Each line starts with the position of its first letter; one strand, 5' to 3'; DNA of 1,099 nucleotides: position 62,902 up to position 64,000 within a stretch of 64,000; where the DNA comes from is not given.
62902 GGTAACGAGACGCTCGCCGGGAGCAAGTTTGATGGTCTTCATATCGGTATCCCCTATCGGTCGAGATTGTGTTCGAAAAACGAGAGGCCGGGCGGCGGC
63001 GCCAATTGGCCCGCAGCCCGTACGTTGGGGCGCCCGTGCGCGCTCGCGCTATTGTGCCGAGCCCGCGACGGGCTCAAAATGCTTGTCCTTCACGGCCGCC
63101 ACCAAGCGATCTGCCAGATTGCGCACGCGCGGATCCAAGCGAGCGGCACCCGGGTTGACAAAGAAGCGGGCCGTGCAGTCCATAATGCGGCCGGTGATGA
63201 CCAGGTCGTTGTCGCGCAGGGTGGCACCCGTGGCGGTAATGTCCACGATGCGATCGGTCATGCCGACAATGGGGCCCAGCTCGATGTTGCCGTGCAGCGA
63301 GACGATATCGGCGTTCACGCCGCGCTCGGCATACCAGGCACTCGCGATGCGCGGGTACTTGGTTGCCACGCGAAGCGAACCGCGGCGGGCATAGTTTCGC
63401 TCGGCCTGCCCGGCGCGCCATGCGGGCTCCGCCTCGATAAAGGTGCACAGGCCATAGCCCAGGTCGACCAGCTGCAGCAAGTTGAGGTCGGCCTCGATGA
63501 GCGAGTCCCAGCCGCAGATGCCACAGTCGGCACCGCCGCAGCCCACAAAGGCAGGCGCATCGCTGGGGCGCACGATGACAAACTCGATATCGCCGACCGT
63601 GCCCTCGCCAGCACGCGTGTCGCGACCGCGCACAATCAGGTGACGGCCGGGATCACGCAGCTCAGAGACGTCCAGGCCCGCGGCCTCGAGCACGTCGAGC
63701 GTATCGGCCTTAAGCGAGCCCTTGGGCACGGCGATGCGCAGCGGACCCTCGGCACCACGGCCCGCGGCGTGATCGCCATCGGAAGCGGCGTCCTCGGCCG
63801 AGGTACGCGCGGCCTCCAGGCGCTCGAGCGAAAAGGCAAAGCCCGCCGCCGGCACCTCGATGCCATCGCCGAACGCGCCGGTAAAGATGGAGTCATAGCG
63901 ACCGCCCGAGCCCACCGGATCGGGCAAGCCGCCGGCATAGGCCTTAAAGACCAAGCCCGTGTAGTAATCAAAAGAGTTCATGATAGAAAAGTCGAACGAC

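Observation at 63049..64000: hisZ and hisG appear to be a single in-frame fused gene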

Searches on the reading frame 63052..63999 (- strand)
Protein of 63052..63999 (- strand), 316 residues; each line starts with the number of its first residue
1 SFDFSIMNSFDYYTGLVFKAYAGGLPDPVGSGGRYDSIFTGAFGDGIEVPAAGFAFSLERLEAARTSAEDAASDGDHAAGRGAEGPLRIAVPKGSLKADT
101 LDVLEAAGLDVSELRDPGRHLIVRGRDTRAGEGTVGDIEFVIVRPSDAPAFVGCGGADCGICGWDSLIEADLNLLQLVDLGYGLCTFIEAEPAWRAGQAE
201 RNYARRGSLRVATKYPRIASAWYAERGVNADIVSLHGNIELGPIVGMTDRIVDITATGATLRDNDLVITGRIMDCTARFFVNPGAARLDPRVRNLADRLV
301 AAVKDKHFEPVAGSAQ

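Call 5: search_protein_families(library=pfam, proteins=[window:63052-63999:-], max_evalue=0.01)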
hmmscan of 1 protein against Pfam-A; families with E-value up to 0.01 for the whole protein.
window:63052-63999:- (316 aa): 2 families
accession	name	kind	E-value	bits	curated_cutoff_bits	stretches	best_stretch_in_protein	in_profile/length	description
PF01634.23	HisG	-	3e-39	134.9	25.5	1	144-299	1-156/158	ATP phosphoribosyltransferase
PF13393.11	tRNA-synt_His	-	1.1e-13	51.5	25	1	1-61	251-308/308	Histidyl-tRNA synthetase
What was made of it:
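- Checked: Pfam matches: tRNA-synt_His covers fragment residues 1-61 (profile positions 251-308 of 308, E 1e-13), and HisG covers residues 144-299 (E 3e-39) (call 5).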

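Call 6: search_protein_families(library=ncbifam, proteins=[window:63052-63999:-], max_evalue=0.01)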
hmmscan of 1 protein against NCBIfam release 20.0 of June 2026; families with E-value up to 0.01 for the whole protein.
window:63052-63999:- (316 aa): 21 families
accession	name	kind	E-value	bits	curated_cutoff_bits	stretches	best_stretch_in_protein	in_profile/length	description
TIGR00070.1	hisG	equivalog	1.1e-47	162.4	75.75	1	87-280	1-182/183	ATP phosphoribosyltransferase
TIGR00443.1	hisZ_biosyn_reg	equivalog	1.6e-17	63.6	271.65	1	1-65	251-312/314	ATP phosphoribosyltransferase regulatory subunit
NF008936.0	PRK12292.1-3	equivalog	1.6e-12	47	492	1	2-69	265-329/406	ATP phosphoribosyltransferase regulatory subunit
NF008941.0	PRK12292.2-4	equivalog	3e-12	46.2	447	1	2-66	264-325/393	ATP phosphoribosyltransferase regulatory subunit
NF008940.0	PRK12292.2-3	equivalog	3.7e-10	39.1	450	1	2-66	255-321/404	ATP phosphoribosyltransferase regulatory subunit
NF008944.0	PRK12292.3-2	equivalog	5.5e-10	38.9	374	1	2-64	276-336/341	ATP phosphoribosyltransferase regulatory subunit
NF008943.0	PRK12292.3-1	equivalog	9.7e-10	38.1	690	1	2-64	275-329/403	ATP phosphoribosyltransferase regulatory subunit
TIGR00442.1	hisS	equivalog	1.2e-09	37.7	286.75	1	2-69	249-316/406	histidine--tRNA ligase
NF009086.0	PRK12421.1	equivalog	1.2e-09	37.6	318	1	1-70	266-332/389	ATP phosphoribosyltransferase regulatory subunit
NF008951.0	PRK12295.1-4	equivalog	1.3e-09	37.4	364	1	9-68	315-373/374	ATP phosphoribosyltransferase regulatory subunit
NF008935.0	PRK12292.1-1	equivalog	2.8e-09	36.4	350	1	2-70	257-322/382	ATP phosphoribosyltransferase regulatory subunit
NF008942.0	PRK12292.2-5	equivalog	1.7e-08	33.5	643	1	2-63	268-326/434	ATP phosphoribosyltransferase regulatory subunit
NF008953.0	PRK12295.1-6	equivalog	2.2e-08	33.5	384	1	8-67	321-381/384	ATP phosphoribosyltransferase regulatory subunit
NF008945.0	PRK12292.3-3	equivalog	2.5e-07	30.2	409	1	4-71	250-310/368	ATP phosphoribosyltransferase regulatory subunit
NF008938.0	PRK12292.1-6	equivalog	6.1e-07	28.6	833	1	1-61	263-320/420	ATP phosphoribosyltransferase regulatory subunit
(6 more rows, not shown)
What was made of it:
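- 63808..63999 (-): C-terminal 64 residues of the HisZ (HisRS-paralogue) regulatory domain. The rest of the domain lies beyond the window edge. Contains DYYTG (63969-63955), GGRYD (63906-63892) and motif 3 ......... (63843-63817). Pfam tRNA-synt_His profile 251-308/308 and TIGR00443 profile 251-312/314 (calls 5, 6).
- On HisG, ATP phosphoribosyltransferase (TIGR00070 / PF01634): PF01634 scores 134.9 bits against 25.5 (calls 5, 6).
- Checked: The HisZ model TIGR00443 covers profile 251-312 of 314 at residues 1-65 (call 6).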

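Call 7: find_homologous_proteins(query=window:63052-63999:-, max_evalue=1e-10)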
Query window:63052-63999:- (316 aa): 1186 proteins with E <= 1e-10 among 8000 candidates; the best 120 are listed.
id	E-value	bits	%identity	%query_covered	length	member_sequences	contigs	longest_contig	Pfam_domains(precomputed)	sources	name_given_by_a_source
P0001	3.3e-205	698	99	100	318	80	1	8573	PF13393.12,PF01634.24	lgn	-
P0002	3.2e-204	695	99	100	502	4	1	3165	PF13393.12,PF01634.24,PF00587.31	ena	-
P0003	2.3e-203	692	98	100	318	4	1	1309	PF13393.12,PF01634.24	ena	-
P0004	8.1e-203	691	98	100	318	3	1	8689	PF13393.12,PF01634.24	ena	-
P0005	2.6e-182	623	93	100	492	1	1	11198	PF13393.12,PF01634.24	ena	-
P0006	8.6e-178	608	91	100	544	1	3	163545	PF13393.12,PF01634.24,PF00587.31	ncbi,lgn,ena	-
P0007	1.4e-177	608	91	100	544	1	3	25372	PF13393.12,PF01634.24,PF00587.31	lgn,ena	-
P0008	2.4e-177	607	91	100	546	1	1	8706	PF13393.12,PF01634.24,PF00587.31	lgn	-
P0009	4.5e-175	599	89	100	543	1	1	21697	PF13393.12,PF01634.24,PF00587.31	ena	-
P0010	1.6e-168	578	98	85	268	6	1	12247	PF01634.24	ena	-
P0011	4.1e-165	567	84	100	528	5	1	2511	PF13393.12,PF01634.24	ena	-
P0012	2.0e-161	555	82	100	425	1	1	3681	PF13393.12,PF01634.24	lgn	-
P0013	4.5e-153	527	76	100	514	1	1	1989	PF13393.12,PF01634.24,PF00587.31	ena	-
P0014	4.5e-150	517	98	75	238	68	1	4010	PF01634.24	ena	-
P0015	2.6e-143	495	84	87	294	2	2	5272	PF01634.24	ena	-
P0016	1.4e-139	483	98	70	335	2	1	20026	PF01634.24,PF14535.13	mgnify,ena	mgnify:CR=1 FL=1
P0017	2.4e-138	479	74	95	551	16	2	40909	PF13393.12,PF01634.24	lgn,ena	-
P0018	2.0e-137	476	74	96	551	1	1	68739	PF13393.12,PF01634.24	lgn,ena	-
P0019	8.5e-137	474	76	95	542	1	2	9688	PF13393.12,PF01634.24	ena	-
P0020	1.8e-136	473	76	95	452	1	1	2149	PF13393.12,PF01634.24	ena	-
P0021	1.4e-135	470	98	68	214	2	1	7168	PF01634.24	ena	-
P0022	2.3e-135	469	75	95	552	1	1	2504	PF13393.12,PF01634.24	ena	-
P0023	9.1e-134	464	74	95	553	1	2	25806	PF13393.12,PF01634.24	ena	-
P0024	9.6e-134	464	97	68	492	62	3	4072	PF13393.12,PF01634.24,PF00587.31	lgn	-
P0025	1.0e-133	464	74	92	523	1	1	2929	PF13393.12,PF01634.24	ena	-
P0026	4.0e-133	462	73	95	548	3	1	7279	PF13393.12,PF01634.24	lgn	-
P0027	4.3e-132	458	73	95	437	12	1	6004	PF13393.12,PF01634.24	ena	-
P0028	2.4e-131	456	72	95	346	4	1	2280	PF13393.12,PF01634.24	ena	-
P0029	2.2e-125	436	87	72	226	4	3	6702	PF01634.24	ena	-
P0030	3.2e-124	432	66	97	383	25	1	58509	PF13393.12,PF01634.24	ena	-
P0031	3.5e-118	413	68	95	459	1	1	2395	PF13393.12,PF01634.24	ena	-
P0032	3.9e-118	412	95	61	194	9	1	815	PF01634.24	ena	-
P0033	4.6e-116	406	99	58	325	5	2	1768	PF01634.24,PF06418.21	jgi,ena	-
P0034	1.3e-115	404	99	58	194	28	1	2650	PF01634.24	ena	-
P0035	1.1e-112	394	66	94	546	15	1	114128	PF13393.12,PF01634.24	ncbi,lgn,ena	-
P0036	7.1e-110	385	98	55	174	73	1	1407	PF01634.24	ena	-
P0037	2.2e-109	384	98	57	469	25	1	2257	PF13393.12,PF00587.31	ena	-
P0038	6.7e-109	382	65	97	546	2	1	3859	PF13393.12,PF01634.24,PF00587.31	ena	-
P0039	6.4e-107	376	99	54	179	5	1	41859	PF01634.24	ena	-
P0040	2.4e-106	374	84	61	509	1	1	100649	PF13393.12,PF01634.24,PF00587.31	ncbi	-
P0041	3.3e-106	373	97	54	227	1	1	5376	PF01634.24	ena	-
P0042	1.8e-103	364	99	53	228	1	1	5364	PF13393.12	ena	-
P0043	2.3e-103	364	61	97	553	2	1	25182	PF13393.12,PF01634.24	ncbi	-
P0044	3.0e-103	364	61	97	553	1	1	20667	PF13393.12,PF01634.24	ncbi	-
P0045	4.9e-103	363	61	97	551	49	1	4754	PF13393.12,PF01634.24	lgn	-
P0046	6.2e-103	362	61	97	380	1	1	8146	PF13393.12,PF01634.24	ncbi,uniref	ncbi:ATP phosphoribosyltransferase, partial [uncultured Parolsenella sp.]|uniref:ATP phosphoribosylt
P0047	2.3e-102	361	60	96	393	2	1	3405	PF13393.12,PF01634.24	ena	-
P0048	4.5e-102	360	84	65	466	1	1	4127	PF13393.12,PF01634.24,PF00587.31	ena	-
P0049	5.5e-102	359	60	96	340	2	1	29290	PF13393.12,PF01634.24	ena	-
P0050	5.6e-102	359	61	96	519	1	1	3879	PF13393.12,PF01634.24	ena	-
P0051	6.3e-102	359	60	97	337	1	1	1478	PF13393.12,PF01634.24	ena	-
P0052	7.2e-102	359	61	95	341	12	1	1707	PF13393.12,PF01634.24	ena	-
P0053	8.7e-102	359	62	95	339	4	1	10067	PF13393.12,PF01634.24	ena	-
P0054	1.1e-101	358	61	96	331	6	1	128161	PF13393.12,PF01634.24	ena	-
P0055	1.5e-101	358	60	97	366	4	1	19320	PF13393.12,PF01634.24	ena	-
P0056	2.8e-101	357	61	95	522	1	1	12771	PF13393.12,PF01634.24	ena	-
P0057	2.9e-101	357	99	53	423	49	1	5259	PF13393.12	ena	-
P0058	3.1e-101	357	61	97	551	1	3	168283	PF13393.12,PF01634.24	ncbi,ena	-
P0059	4.9e-101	356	60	96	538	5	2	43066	PF13393.12,PF01634.24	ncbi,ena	-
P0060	6.8e-101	356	62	95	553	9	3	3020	PF13393.12,PF01634.24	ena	-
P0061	1.0e-100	355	61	95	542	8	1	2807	PF13393.12,PF01634.24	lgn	-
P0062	2.1e-100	354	59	97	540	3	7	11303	PF13393.12,PF01634.24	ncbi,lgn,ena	-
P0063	4.5e-100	353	60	97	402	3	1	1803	PF13393.12,PF01634.24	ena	-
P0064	1.5e-99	351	60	96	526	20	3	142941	PF13393.12,PF01634.24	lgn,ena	-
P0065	3.3e-99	350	62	93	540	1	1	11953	PF13393.12,PF01634.24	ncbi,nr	ncbi:MAG: ATP phosphoribosyltransferase [Slackia sp.]|nr:ATP phosphoribosyltransferase [Slackia sp.]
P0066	3.8e-99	350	60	96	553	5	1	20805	PF13393.12,PF01634.24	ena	-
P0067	5.1e-99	350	61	95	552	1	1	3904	PF13393.12,PF01634.24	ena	-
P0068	7.7e-99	349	58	96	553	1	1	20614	PF13393.12,PF01634.24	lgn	-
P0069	7.8e-99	349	60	97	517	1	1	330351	PF13393.12,PF01634.24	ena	-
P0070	1.1e-98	349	61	92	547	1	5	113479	PF13393.12,PF01634.24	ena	-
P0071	2.1e-98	348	60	91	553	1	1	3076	PF13393.12,PF01634.24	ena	-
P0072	3.2e-98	347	60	96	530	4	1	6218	PF13393.12,PF01634.24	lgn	-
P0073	4.9e-98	346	61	94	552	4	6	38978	PF13393.12,PF01634.24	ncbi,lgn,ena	-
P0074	5.1e-98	346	60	93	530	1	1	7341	PF13393.12,PF01634.24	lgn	-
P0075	9.5e-98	345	58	96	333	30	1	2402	PF13393.12,PF01634.24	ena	-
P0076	9.7e-98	345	59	97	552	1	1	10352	PF13393.12,PF01634.24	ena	-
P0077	1.7e-97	345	61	94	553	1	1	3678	PF13393.12,PF01634.24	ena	-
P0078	1.7e-97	345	61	94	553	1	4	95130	PF13393.12,PF01634.24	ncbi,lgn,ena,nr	ncbi:MAG: ATP phosphoribosyltransferase [Atopobiaceae bacterium]|nr:ATP phosphoribosyltransferase [A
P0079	1.7e-97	345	61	94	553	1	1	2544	PF13393.12,PF01634.24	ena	-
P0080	1.9e-97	344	59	97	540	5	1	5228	PF13393.12,PF01634.24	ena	-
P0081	2.2e-97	344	58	97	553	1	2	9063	PF13393.12,PF01634.24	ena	-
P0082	2.4e-97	344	60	96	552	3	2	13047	PF13393.12,PF01634.24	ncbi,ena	-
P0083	2.4e-97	344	58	100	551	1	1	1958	PF13393.12,PF01634.24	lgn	-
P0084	3.3e-97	344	60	92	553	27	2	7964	PF13393.12,PF01634.24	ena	-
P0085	3.3e-97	344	59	96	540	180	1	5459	PF13393.12,PF01634.24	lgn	-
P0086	3.3e-97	344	60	92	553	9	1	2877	PF13393.12,PF01634.24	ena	-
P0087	4.1e-97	343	58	96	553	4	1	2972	PF13393.12,PF01634.24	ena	-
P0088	4.7e-97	343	59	97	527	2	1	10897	PF13393.12,PF01634.24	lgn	-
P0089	5.1e-97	343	58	97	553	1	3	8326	PF13393.12,PF01634.24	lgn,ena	-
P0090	5.1e-97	343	71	75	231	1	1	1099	PF01634.24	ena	-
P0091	5.4e-97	343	60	93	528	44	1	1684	PF13393.12,PF01634.24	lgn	-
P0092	5.5e-97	343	59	97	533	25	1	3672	PF13393.12,PF01634.24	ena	-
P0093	5.9e-97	343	60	96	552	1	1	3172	PF13393.12,PF01634.24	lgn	-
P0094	7.5e-97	342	61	94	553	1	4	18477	PF13393.12,PF01634.24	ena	-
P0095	7.6e-97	342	58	97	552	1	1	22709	PF13393.12,PF01634.24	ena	-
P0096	9.5e-97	342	60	96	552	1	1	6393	PF13393.12,PF01634.24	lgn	-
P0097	9.9e-97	342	58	97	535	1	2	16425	PF13393.12,PF01634.24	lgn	-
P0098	1.4e-96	342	60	94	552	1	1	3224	PF13393.12,PF01634.24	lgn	-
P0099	1.6e-96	341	59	94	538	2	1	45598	PF13393.12,PF01634.24,PF00587.31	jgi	jgi:ATP phosphoribosyltransferase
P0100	1.9e-96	341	61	94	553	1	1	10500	PF13393.12,PF01634.24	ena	-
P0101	2.2e-96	341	59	96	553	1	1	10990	PF13393.12,PF01634.24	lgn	-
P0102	2.2e-96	341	58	96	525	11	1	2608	PF13393.12,PF01634.24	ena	-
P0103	3.1e-96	340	60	96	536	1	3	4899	PF13393.12,PF01634.24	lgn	-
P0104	4.8e-96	340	58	96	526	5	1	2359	PF13393.12,PF01634.24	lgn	-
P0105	4.9e-96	340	60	96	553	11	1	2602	PF13393.12,PF01634.24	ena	-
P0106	5.0e-96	340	58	96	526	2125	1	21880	PF13393.12,PF01634.24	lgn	-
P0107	5.9e-96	340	57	97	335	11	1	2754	PF13393.12,PF01634.24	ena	-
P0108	6.5e-96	339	60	96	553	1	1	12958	PF13393.12,PF01634.24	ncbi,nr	ncbi:MAG: ATP phosphoribosyltransferase [Coriobacteriales bacterium]|nr:ATP phosphoribosyltransferas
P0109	8.0e-96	339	58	97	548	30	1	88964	PF13393.12,PF01634.24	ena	-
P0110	9.7e-96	339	60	94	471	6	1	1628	PF13393.12,PF01634.24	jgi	jgi:ATP phosphoribosyltransferase regulatory subunit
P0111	1.7e-95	338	59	96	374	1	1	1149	PF13393.12,PF01634.24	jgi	jgi:ATP phosphoribosyltransferase regulatory subunit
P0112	1.9e-95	338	59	95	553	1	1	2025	PF13393.12,PF01634.24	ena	-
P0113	2.0e-95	338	60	94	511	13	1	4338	PF13393.12,PF01634.24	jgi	jgi:ATP phosphoribosyltransferase regulatory subunit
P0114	2.3e-95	338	60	95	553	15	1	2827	PF13393.12,PF01634.24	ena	-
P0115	2.3e-95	338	59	96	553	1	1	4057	PF13393.12,PF01634.24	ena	-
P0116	2.4e-95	338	60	94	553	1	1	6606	PF13393.12,PF01634.24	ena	-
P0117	2.4e-95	338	60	94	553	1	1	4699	PF13393.12,PF01634.24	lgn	-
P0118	2.4e-95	338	60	94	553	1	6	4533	PF13393.12,PF01634.24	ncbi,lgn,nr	ncbi:MAG: ATP phosphoribosyltransferase [Atopobiaceae bacterium]|nr:ATP phosphoribosyltransferase [A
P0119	2.7e-95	337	58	95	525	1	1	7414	PF13393.12,PF01634.24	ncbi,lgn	-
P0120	2.9e-95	337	60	94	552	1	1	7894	PF13393.12,PF01634.24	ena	-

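Call 15: find_related_loci(query=window:63052-63999:-, collection=genome_contigs, flank=6000)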
Query window:63052-63999:- (316 aa) in genome_contigs; peptide patterns used: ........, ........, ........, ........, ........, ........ (x = any residue, [..] = any of these).
598 stretches matched a pattern (row limit reached: there are more); 506 encode a relative of the query (tblastn E <= 1e-3); the best 80 are kept; 80 distinct loci.
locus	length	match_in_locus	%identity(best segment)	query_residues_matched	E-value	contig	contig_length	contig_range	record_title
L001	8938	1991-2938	100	1-316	0e+0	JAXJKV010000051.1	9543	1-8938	MAG: Collinsella sp. isolate DOME_MAG_13859 13859_W0219_k141_103144, whole genome shotgun sequence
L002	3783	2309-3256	100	1-316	0e+0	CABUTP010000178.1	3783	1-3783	MAG TPA_asm: uncultured Collinsella sp. isolate MGYG-HGUT-04364 genome assembly, contig: GUT_GENOME269995_178, whole gen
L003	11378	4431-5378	100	1-316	0e+0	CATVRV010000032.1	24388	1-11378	MAG TPA_asm: uncultured Collinsella sp. isolate ERR8263835_bin.8_MetaWRAP_v1.3_MAG genome assembly, contig: ERZ18534272.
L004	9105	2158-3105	100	1-316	0e+0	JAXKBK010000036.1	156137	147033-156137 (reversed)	MAG: Collinsella sp. isolate DOME_MAG_8614 8614_D0106_k141_71989, whole genome shotgun sequence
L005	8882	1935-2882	99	1-316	0e+0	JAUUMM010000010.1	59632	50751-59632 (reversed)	MAG: Collinsella sp. isolate N1155.20 NODE_245_length_59632_cov_24.637998, whole genome shotgun sequence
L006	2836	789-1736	100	1-316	0e+0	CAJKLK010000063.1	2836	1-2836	MAG TPA_asm: uncultured Collinsella sp. isolate ERR260185-bin.16 genome assembly, contig: NODE_12885_length_2836_cov_23.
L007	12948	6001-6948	100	1-316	0e+0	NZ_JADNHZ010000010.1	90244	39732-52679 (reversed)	Collinsella aerofaciens strain D31t1_170403_C12 NODE_10_length_90244_cov_83.6862, whole genome shotgun sequence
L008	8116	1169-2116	99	1-316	0e+0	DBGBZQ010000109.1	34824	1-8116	MAG TPA_asm: Collinsella sp. isolate MAG11126 contig109, whole genome shotgun sequence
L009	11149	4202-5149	99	1-316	0e+0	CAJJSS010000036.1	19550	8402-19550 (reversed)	MAG TPA_asm: Coriobacteriaceae bacterium isolate ERR1190908-bin.18 genome assembly, contig: NODE_1216_length_19550_cov_6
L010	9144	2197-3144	99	1-316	0e+0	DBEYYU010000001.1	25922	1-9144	MAG TPA_asm: Collinsella aerofaciens isolate MAG2293 k141_13726, whole genome shotgun sequence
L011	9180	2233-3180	99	1-316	0e+0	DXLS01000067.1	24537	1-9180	MAG TPA_asm: Collinsella sp. isolate HRGM_Genome_0456 HRGM_Genome_0456_67, whole genome shotgun sequence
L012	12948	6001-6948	99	1-316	0e+0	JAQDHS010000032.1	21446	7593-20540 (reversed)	Coriobacteriaceae bacterium AM04S-08 IF3HA18002.Scaf32, whole genome shotgun sequence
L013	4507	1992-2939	99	1-316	0e+0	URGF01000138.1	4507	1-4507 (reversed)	uncultured Collinsella sp. isolate UMGS969 genome assembly, contig: NODE_5098_length_4507_cov_3.422956, whole genome sho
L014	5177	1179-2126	99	1-316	0e+0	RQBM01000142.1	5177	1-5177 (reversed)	MAG: Collinsella aerofaciens isolate S09A.meta.bin_9 k141_15482, whole genome shotgun sequence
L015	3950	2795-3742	99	1-316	0e+0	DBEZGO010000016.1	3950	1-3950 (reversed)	MAG TPA_asm: Collinsella sp. isolate MAG2491 k141_1385, whole genome shotgun sequence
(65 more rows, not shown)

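Call 19: list_cluster_members(proteins=[P0006, P0035, P0040, P0043, P0058, P0059, P0062, P0073, P0082, P0119])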
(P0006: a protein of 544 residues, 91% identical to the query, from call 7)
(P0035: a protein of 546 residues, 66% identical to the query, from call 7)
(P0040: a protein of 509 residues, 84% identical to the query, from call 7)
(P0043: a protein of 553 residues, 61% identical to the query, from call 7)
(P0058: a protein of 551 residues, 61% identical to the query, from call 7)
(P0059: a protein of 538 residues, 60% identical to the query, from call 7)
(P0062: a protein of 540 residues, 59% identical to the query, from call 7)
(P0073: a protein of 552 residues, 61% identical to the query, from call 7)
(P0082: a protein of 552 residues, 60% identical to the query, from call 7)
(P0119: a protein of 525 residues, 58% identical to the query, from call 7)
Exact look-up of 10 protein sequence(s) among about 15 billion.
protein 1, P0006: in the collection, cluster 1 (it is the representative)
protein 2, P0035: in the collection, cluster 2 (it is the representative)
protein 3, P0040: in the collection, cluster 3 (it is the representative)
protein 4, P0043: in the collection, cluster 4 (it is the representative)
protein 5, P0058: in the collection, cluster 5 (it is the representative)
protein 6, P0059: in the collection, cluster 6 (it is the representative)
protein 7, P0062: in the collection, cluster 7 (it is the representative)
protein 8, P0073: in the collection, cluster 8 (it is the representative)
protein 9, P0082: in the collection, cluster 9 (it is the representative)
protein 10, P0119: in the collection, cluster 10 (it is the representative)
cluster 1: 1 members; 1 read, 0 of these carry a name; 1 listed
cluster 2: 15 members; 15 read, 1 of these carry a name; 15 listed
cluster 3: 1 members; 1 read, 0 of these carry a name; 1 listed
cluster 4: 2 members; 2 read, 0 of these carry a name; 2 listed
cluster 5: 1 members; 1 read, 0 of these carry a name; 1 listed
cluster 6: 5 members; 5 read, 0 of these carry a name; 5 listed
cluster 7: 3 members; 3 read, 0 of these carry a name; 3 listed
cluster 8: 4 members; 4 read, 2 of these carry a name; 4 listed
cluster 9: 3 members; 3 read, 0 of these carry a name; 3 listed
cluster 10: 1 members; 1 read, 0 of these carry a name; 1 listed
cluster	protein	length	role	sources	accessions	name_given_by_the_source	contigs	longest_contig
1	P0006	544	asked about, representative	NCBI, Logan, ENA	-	-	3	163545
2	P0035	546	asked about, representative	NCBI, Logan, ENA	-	-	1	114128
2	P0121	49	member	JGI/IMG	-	nucleoid-associated protein YgaU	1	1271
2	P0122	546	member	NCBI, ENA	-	-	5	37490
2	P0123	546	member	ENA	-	-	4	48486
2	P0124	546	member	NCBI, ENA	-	-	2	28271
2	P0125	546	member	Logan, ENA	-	-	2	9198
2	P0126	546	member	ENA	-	-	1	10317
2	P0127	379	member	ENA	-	-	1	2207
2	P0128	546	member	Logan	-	-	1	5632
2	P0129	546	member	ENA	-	-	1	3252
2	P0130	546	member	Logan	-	-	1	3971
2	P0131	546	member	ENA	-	-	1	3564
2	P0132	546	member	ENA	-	-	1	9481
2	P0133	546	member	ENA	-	-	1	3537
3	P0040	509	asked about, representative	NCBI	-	-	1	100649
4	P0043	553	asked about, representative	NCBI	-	-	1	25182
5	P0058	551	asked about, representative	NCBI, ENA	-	-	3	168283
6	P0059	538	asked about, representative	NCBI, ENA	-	-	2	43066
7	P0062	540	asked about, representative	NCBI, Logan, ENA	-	-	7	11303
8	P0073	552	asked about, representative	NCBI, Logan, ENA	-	-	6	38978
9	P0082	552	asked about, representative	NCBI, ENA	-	-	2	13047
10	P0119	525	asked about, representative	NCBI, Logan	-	-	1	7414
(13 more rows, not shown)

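Call 22: find_encoding_contigs(protein=P0065, flank=4000, max_places=2)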
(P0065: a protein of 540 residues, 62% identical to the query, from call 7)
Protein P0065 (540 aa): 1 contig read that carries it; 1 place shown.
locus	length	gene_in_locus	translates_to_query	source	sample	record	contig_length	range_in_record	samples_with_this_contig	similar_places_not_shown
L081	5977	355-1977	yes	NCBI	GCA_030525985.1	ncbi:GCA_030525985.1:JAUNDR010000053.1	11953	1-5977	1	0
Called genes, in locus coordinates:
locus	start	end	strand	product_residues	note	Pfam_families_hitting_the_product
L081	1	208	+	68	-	?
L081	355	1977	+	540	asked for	PF13393:tRNA-synt_His, PF01634:HisG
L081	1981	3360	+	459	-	PF00815:Histidinol_dh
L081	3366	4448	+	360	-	PF00155:Aminotran_1_2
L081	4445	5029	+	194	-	PF00475:IGPD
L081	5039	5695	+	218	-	PF00117:GATase, PF07685:GATase_3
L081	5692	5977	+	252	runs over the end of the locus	PF00977:His_biosynth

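Call 23: find_encoding_contigs(protein=P0058, flank=4000, max_places=2)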
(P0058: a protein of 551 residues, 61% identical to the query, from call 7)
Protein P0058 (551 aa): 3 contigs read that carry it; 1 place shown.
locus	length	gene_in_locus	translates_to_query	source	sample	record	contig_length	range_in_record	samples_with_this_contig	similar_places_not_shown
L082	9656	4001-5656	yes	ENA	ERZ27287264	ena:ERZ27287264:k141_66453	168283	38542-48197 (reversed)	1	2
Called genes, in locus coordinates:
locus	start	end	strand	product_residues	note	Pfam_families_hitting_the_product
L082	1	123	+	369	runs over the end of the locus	PF02653:BPD_transp_2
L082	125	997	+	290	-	PF00005:ABC_tran, PF13304:AAA_21 (faint), PF12399:BCA_ABC_TP_C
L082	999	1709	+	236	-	PF13555:AAA_29 (faint), PF00005:ABC_tran, PF13304:AAA_21 (faint)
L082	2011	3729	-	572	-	-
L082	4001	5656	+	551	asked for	PF13393:tRNA-synt_His, PF01634:HisG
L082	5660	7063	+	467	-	PF00815:Histidinol_dh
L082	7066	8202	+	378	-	PF00155:Aminotran_1_2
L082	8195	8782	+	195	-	PF00475:IGPD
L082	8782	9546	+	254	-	PF00117:GATase, PF07685:GATase_3 (weak)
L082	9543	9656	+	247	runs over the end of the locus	PF00977:His_biosynth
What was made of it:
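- On HisZ: The same context occurs in other genera (calls 22, 23).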

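Call 24: find_encoding_contigs(protein=P0017, flank=1500, max_places=1)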
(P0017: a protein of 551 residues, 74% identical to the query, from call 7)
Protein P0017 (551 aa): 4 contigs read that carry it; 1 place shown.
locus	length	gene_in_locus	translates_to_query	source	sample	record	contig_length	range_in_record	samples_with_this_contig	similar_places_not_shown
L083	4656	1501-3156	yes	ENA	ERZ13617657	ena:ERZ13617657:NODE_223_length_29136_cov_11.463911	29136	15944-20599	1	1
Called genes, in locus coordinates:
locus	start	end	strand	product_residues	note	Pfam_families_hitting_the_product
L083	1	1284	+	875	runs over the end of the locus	PF09364:XFP_N, PF03894:XFP, PF09363:XFP_C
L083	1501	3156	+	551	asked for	PF13393:tRNA-synt_His, PF01634:HisG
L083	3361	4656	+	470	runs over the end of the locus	PF00815:Histidinol_dh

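Call 25: find_encoding_contigs(protein=P0035, flank=1500, max_places=1)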
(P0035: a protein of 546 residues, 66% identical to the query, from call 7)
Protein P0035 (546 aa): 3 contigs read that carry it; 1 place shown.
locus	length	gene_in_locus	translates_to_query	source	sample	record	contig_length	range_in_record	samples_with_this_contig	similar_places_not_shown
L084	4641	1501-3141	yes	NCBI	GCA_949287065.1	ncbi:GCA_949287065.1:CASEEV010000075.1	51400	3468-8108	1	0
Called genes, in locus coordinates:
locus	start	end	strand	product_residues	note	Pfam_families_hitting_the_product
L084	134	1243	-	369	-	PF01757:Acyl_transf_3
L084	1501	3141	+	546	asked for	PF13393:tRNA-synt_His, PF01634:HisG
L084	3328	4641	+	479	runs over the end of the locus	PF00815:Histidinol_dh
